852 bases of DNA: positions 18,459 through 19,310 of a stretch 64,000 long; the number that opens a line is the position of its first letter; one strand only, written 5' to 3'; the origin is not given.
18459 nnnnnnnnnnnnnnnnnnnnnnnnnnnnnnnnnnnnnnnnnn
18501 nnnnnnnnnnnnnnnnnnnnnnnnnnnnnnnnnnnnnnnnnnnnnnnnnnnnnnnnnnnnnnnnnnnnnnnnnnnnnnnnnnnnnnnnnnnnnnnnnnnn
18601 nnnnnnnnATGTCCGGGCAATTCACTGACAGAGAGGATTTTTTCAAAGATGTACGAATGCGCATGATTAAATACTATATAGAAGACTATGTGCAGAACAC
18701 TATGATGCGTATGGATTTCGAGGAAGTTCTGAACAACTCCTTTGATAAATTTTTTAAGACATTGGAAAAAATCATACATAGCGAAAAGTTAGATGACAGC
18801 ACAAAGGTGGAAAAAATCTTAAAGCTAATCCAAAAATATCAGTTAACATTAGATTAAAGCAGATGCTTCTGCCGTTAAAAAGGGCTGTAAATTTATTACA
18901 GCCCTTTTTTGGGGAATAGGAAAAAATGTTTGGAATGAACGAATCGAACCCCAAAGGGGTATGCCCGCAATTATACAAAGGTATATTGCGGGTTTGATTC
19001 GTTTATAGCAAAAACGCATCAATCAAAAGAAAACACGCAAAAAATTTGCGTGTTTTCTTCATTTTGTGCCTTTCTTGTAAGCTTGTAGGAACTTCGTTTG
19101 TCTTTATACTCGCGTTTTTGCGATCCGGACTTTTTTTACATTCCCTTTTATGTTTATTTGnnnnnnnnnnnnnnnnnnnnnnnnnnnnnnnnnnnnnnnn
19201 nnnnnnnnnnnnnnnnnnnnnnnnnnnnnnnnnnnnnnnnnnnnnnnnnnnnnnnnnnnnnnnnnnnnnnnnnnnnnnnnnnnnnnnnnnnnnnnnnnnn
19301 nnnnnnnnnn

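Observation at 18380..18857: Candidate new cis-regulatory leader RNA (riboswitch- or attenuator-like) in front of an uncharacterised 82-aa protein family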

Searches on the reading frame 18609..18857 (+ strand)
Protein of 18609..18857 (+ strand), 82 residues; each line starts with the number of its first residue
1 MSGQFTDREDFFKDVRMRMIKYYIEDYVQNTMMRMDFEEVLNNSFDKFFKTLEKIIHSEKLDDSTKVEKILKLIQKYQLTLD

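Call 12: search_protein_families(library=pfam, proteins=[window:18609-18857:+], max_evalue=0.1)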
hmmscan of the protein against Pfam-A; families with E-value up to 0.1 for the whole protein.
window:18609-18857:+ (82 aa): 3 families
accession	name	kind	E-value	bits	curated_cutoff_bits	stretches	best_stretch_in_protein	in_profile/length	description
PF18860.6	AbiJ_NTD3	-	0.039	13.8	32.5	1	25-76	62-112/167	AbiJ N-terminal domain 3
PF05612.17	Leg1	-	0.07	12.7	25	1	24-77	137-189/331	Leg1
PF04104.19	DNA_primase_lrg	-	0.077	12.8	22.4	1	22-76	26-80/266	Eukaryotic and archaeal DNA primase, large subunit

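Call 16: find_homologous_proteins(query=window:18609-18854:+, max_evalue=0.001)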
Query window:18609-18854:+ (82 aa): 1 proteins with E <= 0.001 among 1 candidates.
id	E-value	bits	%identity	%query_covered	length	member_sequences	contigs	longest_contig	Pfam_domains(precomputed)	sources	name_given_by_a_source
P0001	1.4e-44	167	100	100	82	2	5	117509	-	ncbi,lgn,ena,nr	ncbi:MAG: hypothetical protein IJE10_09125 [Clostridia bacterium]|nr:hypothetical protein [Clostridi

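Call 19: find_related_loci(query=A2, collection=genome_contigs, flank=4000)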
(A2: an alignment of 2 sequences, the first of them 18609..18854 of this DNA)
Query A2 (82 aa) in genome_contigs; peptide patterns used: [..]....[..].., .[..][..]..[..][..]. (x = any residue, [..] = any of these).
73 stretches matched a pattern, but none encodes a relative of the query by tblastn (E <= 1e-3).

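Call 20: find_related_loci(query=A2, collection=viral_contigs, flank=4000)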
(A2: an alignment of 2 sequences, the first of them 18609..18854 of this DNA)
Query A2 (82 aa) in viral_contigs; peptide patterns used: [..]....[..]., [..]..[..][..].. (x = any residue, [..] = any of these).
138 stretches matched a pattern, but none encodes a relative of the query by tblastn (E <= 1e-3).

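Call 22: find_encoding_contigs(protein=P0001, flank=3000, max_places=10)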
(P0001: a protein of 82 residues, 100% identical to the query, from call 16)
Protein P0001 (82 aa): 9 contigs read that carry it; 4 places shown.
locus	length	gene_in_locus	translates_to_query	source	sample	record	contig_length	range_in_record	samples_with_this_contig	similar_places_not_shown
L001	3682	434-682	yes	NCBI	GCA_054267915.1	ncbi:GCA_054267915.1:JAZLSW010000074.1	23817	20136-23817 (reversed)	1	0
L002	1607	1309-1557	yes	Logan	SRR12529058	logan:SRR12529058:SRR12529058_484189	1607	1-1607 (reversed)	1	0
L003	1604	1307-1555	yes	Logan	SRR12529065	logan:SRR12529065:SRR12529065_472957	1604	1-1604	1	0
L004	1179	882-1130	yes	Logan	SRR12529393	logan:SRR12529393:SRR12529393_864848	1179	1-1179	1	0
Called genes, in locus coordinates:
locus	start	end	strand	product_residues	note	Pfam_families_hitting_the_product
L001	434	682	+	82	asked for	-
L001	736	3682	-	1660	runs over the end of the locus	PF07833:Cu_amine_oxidN1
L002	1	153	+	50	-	?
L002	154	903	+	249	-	PF13580:SIS_2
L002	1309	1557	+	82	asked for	-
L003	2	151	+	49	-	?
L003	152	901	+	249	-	PF13580:SIS_2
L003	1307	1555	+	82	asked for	-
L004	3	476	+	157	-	?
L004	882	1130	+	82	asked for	-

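Call 36: find_homologous_proteins(query=A2, max_evalue=0.01)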
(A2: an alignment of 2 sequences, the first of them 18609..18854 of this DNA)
Query A2 (2 sequences) (82 aa, profile of the alignment): 9 proteins with E <= 0.01 among 13 candidates.
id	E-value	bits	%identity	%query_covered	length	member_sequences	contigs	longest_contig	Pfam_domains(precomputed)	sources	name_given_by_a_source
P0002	6.5e-44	166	53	99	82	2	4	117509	-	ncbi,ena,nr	ncbi:MAG: hypothetical protein IJE10_09065 [Clostridia bacterium]|nr:hypothetical protein [Clostridi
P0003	2.0e-43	164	54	99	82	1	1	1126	-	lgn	-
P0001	2.1e-43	164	100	100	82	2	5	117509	-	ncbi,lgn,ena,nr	ncbi:MAG: hypothetical protein IJE10_09125 [Clostridia bacterium]|nr:hypothetical protein [Clostridi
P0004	2.0e-35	139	53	99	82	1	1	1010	-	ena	-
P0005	2.4e-35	138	52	99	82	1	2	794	-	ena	-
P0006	2.1e-32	129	54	99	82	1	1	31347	-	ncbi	-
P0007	1.1e-30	124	48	99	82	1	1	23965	-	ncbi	-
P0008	8.2e-30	121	48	99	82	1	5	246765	-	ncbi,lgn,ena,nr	ncbi:MAG: hypothetical protein IJE10_08670 [Clostridia bacterium]|nr:hypothetical protein [Clostridi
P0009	1.4e-25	107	45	100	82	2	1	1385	-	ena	-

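Call 37: find_encoding_contigs(protein=P0006, flank=4000, max_places=4)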
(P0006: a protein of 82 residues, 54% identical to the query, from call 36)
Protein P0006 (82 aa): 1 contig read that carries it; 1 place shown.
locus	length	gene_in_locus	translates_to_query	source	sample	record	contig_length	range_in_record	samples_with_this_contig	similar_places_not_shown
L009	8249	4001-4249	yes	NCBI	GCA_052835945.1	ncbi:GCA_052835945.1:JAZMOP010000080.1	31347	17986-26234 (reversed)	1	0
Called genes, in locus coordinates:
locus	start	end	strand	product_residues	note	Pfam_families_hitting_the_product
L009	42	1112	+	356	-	-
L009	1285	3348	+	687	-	PF00009:GTP_EFTU, PF22042:EF-G_D2, PF03144:GTP_EFTU_D2, PF14492:EFG_III, PF16658:RF3_C (weak), PF03764:EFG_IV, PF00679:EFG_C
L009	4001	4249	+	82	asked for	-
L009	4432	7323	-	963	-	-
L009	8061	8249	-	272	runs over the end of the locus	PF13620:CarboxypepD_reg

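Call 38: find_encoding_contigs(protein=P0007, flank=4000, max_places=4)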
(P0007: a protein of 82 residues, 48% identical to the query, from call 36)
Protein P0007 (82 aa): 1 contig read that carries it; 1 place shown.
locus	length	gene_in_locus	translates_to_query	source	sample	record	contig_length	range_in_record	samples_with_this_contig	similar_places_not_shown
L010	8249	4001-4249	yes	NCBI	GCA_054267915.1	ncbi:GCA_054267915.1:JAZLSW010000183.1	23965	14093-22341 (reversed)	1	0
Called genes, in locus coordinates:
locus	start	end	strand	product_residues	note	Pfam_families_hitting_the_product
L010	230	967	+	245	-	PF11967:RecO_N, PF02565:RecO_C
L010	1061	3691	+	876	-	PF01326:PPDK_N, PF00391:PEP-utilizers, PF02896:PEP-utilizers_C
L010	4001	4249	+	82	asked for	-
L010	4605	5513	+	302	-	PF18082:NAT_N, PF18164:GNAT_C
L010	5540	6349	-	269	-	PF12833:HTH_18, PF00165:HTH_AraC (weak)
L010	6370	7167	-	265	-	PF00165:HTH_AraC (weak), PF12833:HTH_18, PF00165:HTH_AraC (weak)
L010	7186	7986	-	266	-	PF02311:AraC_binding (weak), PF12833:HTH_18, PF00165:HTH_AraC (weak)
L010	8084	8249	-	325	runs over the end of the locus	PF13280:WYL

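Call 39: find_encoding_contigs(protein=P0008, flank=4000, max_places=4)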
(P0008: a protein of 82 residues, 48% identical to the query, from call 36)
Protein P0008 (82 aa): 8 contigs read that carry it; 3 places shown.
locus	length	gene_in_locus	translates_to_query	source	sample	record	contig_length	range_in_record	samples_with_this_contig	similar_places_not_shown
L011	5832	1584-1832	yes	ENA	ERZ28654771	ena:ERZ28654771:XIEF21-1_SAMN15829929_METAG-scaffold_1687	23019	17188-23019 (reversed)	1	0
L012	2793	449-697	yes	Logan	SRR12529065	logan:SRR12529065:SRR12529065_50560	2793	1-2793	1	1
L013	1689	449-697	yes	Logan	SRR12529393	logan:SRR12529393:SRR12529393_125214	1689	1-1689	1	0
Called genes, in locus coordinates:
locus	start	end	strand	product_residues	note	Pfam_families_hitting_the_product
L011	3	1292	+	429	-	?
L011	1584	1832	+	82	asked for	-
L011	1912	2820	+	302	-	PF18082:NAT_N, PF18164:GNAT_C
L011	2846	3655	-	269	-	PF12833:HTH_18, PF00165:HTH_AraC (weak)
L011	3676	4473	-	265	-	PF00165:HTH_AraC (weak), PF12833:HTH_18, PF00165:HTH_AraC (weak)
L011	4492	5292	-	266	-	PF02311:AraC_binding (weak), PF12833:HTH_18, PF00165:HTH_AraC (weak)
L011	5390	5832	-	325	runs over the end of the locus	PF13280:WYL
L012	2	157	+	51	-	?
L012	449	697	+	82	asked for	-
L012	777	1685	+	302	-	PF18082:NAT_N, PF18164:GNAT_C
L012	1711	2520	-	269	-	PF12833:HTH_18, PF00165:HTH_AraC (weak)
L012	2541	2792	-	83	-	?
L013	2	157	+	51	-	?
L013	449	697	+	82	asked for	-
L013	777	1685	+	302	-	PF18082:NAT_N, PF18164:GNAT_C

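Call 43: find_encoding_contigs(protein=P0003, flank=1500, max_places=3)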
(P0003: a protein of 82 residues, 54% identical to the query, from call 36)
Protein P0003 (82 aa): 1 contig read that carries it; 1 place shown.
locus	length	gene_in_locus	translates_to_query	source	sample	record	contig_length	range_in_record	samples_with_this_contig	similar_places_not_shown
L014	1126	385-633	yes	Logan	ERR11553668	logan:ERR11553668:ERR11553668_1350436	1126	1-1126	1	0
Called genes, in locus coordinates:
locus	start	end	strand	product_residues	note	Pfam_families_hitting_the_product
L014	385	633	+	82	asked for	-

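Call 44: find_encoding_contigs(protein=P0004, flank=1500, max_places=3)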
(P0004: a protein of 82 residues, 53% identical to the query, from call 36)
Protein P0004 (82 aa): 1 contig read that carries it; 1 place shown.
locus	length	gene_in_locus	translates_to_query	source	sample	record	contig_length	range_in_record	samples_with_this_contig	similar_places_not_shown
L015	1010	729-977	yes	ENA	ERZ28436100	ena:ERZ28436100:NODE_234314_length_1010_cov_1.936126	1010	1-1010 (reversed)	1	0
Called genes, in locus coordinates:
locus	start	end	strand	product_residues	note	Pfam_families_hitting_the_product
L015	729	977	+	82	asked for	-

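Call 45: find_encoding_contigs(protein=P0005, flank=1500, max_places=3)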
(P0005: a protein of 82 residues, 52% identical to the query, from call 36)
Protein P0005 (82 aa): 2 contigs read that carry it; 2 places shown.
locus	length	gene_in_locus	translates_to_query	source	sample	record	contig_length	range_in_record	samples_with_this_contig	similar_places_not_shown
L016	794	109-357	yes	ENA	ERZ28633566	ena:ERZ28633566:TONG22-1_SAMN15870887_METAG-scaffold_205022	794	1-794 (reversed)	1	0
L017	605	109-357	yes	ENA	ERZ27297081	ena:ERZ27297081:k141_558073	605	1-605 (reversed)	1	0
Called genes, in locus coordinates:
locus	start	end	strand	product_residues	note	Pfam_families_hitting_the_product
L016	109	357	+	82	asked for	-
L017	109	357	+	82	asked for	-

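Call 46: find_encoding_contigs(protein=P0009, flank=1500, max_places=3)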
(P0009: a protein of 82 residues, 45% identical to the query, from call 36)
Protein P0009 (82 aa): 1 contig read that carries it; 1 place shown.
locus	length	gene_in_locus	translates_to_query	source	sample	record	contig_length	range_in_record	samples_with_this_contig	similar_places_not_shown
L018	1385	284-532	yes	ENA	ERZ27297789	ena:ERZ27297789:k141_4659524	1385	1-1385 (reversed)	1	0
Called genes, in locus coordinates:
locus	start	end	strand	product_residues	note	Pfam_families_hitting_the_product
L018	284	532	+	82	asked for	-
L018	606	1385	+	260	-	?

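Call 54: search_protein_representatives(alignment_id=A2)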
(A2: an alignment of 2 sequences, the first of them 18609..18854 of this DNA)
Query: 2 sequences, 82 profile positions. Proteins with E-value up to 0.001 (for the whole library): 2; up to 1e-10: 2; up to 1e-30: 1. The best 2 are listed.
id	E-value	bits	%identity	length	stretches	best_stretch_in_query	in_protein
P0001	6.8e-44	164.2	-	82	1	1-82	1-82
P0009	4.5e-26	107.1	-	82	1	1-82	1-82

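Call 83: search_protein_families(library=ncbifam, proteins=[P0001, P0002, P0008], max_evalue=1)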
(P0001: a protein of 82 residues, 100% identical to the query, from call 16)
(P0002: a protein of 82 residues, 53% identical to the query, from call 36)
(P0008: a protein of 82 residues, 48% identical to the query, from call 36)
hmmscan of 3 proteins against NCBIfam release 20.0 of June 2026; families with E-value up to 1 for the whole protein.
P0001 (82 aa): 1 family
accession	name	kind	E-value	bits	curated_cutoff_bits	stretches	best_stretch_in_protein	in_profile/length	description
NF050171.1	CDNTAsCap12CFB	equivalog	0.0029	16.9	450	1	20-69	253-304/305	CBASS system CD-NTase-associated NAD(+) hydrolase Cap12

P0002 (82 aa): 1 family
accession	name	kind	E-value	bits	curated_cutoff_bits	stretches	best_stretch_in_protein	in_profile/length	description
TIGR01267.1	Phe4hydrox_mono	equivalog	0.012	14.9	264.75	1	25-79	15-70/248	phenylalanine 4-monooxygenase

P0008 (82 aa): 2 families
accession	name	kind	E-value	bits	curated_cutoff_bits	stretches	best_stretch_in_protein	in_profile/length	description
NF003234.0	PRK04195.2-4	equivalog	0.016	14.1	529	1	25-72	414-462/497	replication factor C large subunit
TIGR01605.1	PYST-D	paralog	0.034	14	41.4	1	4-22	23-41/55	Plasmodium yoelii subtelomeric family PYST-D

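Call 84: search_protein_families(library=phrogs, proteins=[P0001, P0002, P0008], max_evalue=0.01)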
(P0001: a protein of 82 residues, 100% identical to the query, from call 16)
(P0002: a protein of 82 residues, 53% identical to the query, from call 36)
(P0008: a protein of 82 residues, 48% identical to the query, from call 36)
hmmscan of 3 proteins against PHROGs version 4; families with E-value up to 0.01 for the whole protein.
P0001 (82 aa): 0 families

P0002 (82 aa): 1 family
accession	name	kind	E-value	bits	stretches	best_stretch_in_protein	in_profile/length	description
phrog_2061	-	unknown function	0.0018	19.5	1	27-52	5-30/54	-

P0008 (82 aa): 1 family
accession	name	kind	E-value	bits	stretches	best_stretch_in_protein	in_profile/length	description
phrog_2061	-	unknown function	0.0018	19.5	1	27-52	5-30/54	-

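Call 85: search_protein_families(library=pfam, proteins=[P0008, P0009], max_evalue=1)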
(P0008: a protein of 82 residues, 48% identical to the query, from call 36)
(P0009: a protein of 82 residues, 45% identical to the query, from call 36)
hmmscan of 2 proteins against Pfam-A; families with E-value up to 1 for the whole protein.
P0008 (82 aa): 2 families
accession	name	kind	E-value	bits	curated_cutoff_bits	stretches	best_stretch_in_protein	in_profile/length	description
PF03464.20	eRF1_2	-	0.011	16.5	27.1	1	33-65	42-74/133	eRF1 domain 2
PF05625.17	PAXNEB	-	0.15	11.5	28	1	14-73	146-202/366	PAXNEB protein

P0009 (82 aa): 3 families
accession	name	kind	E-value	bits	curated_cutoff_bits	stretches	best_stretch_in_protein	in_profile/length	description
PF01145.31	Band_7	-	0.0095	16.4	23.6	1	11-59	82-129/176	SPFH domain / Band 7 family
PF01895.24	PhoU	-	0.044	14.6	23.5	1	13-78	9-76/89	PhoU domain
PF10436.14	BCDHK_Adom3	-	0.12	12.7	24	1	27-76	44-92/160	Mitochondrial branched-chain alpha-ketoacid dehydrogenase kinase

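Call 96: predict_structure(alignment_id=A7)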
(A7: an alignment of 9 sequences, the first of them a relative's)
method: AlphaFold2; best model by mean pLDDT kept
length: 82 residues; sequences in the alignment: 9
mean_pLDDT: 79.5   pTM: 0.48
mean pLDDT of the five models: 79.5, 70.3, 64.3, 61.1, 59.8
residues with pLDDT >= 90: 25; 70-90: 41; 50-70: 13; < 50: 3
segments of 3 or more residues with pLDDT < 50: 1-3
pLDDT, mean of each block of 10 residues (from residue 1): 60 79 77 71 85 92 93 84 54
secondary structure, 60 per line:
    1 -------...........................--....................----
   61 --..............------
elements in order: H8-34 H37-56 H63-76

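Call 98: fold_search(model_id=the predicted structure, library=pdb)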
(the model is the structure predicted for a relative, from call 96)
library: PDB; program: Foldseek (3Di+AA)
matches with E <= 10: 109; with E <= 0.001: 0
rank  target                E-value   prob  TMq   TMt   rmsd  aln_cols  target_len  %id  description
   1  8iyj_j                1.0e+00  0.20  0.35  0.13  18.0        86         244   14  Cryo-EM structure of the 48-nm repeat doublet microtubule from mouse sperm (released 2023-07-05)
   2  8iyj_h                1.2e+00  0.18  0.37  0.12  19.6        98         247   14  Cryo-EM structure of the 48-nm repeat doublet microtubule from mouse sperm (released 2023-07-05)
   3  8iyj_i                1.5e+00  0.13  0.35  0.12  18.1        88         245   14  Cryo-EM structure of the 48-nm repeat doublet microtubule from mouse sperm (released 2023-07-05)
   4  3hgf_C                1.5e+00  0.12  0.35  0.34  10.2        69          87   16  Expression, purification, spectroscopical and crystallographical studies of segments of the nucleotide binding domain  (released 2010-02-23)
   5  8otz_By               1.6e+00  0.15  0.35  0.18  17.2        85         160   13  48-nm repeat of the native axonemal doublet microtubule from bovine sperm (released 2023-11-22)
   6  6dmp_MODEL_1_A        1.7e+00  0.38  0.43  0.46   5.5        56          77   16  De Novo Design of a Protein Heterodimer with Specificity Mediated by Hydrogen Bond Networks (released 2018-12-19)
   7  7mq1_C                1.7e+00  0.15  0.37  0.37   7.6        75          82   21  C9A Streptococcus pneumoniae CstR in the reduced state, space group C2 (released 2022-03-09)
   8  5ku5_B                1.9e+00  0.63  0.44  0.26   1.5        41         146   17  Crystal Structure of CusS Sensor Domain with Silver Bound (released 2016-09-14)
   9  8otz_B6               1.9e+00  0.14  0.35  0.13  17.9        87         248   11  48-nm repeat of the native axonemal doublet microtubule from bovine sperm (released 2023-11-22)
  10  8snb_2B               2.2e+00  0.12  0.35  0.11  15.9        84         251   13  atomic model of sea urchin sperm doublet microtubule (48-nm periodicity) (released 2023-06-28)
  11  6qa9_D3               2.7e+00  0.13  0.38  0.33  11.9        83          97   13  Isolated complex I class refinement from Ovine respiratory supercomplex I+III2 (released 2019-08-21)
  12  9cpb_3V               2.7e+00  0.10  0.34  0.16  20.7        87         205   14  Atomic model of bovine Fallopian tube cilia doublet microtubule (48-nm periodicity) (released 2024-10-30)
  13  3dfz_A                2.9e+00  0.09  0.31  0.15  11.1        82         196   20  SirC, precorrin-2 dehydrogenase (released 2008-10-21)
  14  3zjc_A                3.1e+00  0.47  0.44  0.14   2.0        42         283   24  Crystal structure of GMPPNP-bound human GIMAP7 L100Q variant (released 2013-03-13)
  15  9g8u_B                3.1e+00  0.21  0.38  0.13   4.9        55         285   18  Structure of the LipA:LipB complex from Acinetobacter baumannii (released 2025-02-19)
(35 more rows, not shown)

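Call 109: list_cluster_members(proteins=[P0001, P0002, P0008, P0006, P0010])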
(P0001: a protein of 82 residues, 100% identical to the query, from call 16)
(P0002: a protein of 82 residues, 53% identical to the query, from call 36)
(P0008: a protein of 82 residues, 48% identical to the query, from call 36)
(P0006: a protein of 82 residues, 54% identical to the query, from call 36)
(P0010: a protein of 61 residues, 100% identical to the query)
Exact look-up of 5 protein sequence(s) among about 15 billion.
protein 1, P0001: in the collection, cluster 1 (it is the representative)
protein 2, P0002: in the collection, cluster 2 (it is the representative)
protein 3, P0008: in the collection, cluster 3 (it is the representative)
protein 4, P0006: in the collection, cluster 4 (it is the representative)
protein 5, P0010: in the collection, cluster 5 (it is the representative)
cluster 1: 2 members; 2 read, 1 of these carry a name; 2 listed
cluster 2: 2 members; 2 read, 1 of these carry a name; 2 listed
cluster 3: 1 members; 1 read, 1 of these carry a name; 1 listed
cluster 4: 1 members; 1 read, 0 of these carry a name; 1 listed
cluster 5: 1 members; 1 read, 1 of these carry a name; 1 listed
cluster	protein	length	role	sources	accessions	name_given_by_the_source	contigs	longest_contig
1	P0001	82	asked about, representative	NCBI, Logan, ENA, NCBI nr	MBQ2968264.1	MAG: hypothetical protein IJE10_09125 [Clostridia bacterium] | hypothetical protein [Clostridia bacterium]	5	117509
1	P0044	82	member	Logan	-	-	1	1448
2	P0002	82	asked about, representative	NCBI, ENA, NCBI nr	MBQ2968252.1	MAG: hypothetical protein IJE10_09065 [Clostridia bacterium] | hypothetical protein [Clostridia bacterium]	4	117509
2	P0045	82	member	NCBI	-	-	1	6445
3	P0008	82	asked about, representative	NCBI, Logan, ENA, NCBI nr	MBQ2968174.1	MAG: hypothetical protein IJE10_08670 [Clostridia bacterium] | hypothetical protein [Clostridia bacterium]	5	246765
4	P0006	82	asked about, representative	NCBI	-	-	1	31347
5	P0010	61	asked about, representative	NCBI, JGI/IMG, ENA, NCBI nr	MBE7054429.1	MAG: hypothetical protein E7391_09220 [Ruminococcaceae bacterium] | hypothetical protein [Oscillospiraceae bacterium]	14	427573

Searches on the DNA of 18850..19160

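Call 107: search_rna_families(source=window, start=18850, end=19160, threshold=evalue, max_evalue=1)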
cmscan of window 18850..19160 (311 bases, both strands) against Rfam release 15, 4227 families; matches with E-value up to 1: 13.
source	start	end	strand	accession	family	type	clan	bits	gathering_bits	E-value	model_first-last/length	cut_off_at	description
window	18850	18909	+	RF02728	HrrF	Gene; sRNA;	-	26.9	77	0.0075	54-116/116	5'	Haemophilus regulatory RNA responsive to iron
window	18995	19043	+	RF02925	6A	Gene; sRNA;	-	26.7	41.2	0.0042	1-52/52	no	6A RNA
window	18998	19066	+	RF02074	STnc240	Gene; sRNA;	-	23.5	55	0.24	1-77/77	no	Enterobacterial sRNA STnc240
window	19024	19086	-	RF00506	Thr_leader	Cis-reg; leader;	-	23.3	55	0.025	1-118/118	no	Threonine operon leader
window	18984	19105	-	RF02859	Arrc11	Gene; sRNA;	-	22.3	52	0.13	1-175/175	no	Actinobacillus sRNA 11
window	18868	18919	+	RF00047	mir-2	Gene; miRNA;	-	22.1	45.5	0.054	1-72/72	no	mir-2 microRNA precursor family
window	18926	19059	+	RF01775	RsaOG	Gene; sRNA;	-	21.2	50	0.38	1-147/147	no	RNA S.aureus Orsay G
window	18877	19003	-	RF01820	RsaE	Gene; sRNA;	-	21.1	79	0.22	1-112/112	no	RNA Staph. aureus E (RoxS)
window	18871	19006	-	RF02053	STnc430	Gene; sRNA;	-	20.6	47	0.47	1-162/162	no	Enterobacterial sRNA STnc430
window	18997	19062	+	RF00506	Thr_leader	Cis-reg; leader;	-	18.5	55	0.34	1-118/118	no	Threonine operon leader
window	19006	19058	+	RF02427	SpF10_sRNA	Gene; sRNA;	-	18.4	60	0.53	1-57/57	no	Streptococcus sRNA SpF10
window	19008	19078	-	RF04128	MIR8562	Gene; miRNA;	-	16.6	211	0.78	74-169/242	no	MIR8562 microRNA precursor family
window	19025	19064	-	RF01481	rli53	Cis-reg;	-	15.8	70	0.88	56-95/173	no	Listeria sRNA rli53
